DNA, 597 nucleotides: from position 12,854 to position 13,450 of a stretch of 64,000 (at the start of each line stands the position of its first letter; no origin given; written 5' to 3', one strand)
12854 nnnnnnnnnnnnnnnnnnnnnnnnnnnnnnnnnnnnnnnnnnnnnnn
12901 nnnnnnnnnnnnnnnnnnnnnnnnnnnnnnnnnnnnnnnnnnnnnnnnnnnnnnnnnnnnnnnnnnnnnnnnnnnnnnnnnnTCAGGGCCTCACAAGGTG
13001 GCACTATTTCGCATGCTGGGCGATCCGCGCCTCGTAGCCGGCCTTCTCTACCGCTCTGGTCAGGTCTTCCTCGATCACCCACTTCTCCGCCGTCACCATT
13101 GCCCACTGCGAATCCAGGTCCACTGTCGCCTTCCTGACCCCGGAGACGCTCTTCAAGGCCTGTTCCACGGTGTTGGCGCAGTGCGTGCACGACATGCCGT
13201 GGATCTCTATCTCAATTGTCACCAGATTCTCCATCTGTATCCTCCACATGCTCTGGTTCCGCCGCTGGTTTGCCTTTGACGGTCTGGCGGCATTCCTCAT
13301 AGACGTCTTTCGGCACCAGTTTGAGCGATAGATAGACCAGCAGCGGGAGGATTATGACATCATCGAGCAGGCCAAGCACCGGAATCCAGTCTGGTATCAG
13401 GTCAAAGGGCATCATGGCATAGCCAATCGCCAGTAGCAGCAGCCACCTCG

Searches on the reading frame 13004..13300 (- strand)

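Call 22: search_protein_families(library=pfam, proteins=[window:13004-13300:-], max_evalue=0.001)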
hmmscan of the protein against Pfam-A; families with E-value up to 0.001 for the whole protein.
window:13004-13300:- (98 aa): 2 families
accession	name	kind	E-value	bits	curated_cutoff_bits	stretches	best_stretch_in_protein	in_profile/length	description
PF00403.32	HMA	-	1.3e-14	54.7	24.8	1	31-90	2-62/62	Heavy-metal-associated domain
PF19803.4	DUF6286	-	0.00073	20.4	35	1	34-87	33-87/108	Family of unknown function (DUF6286)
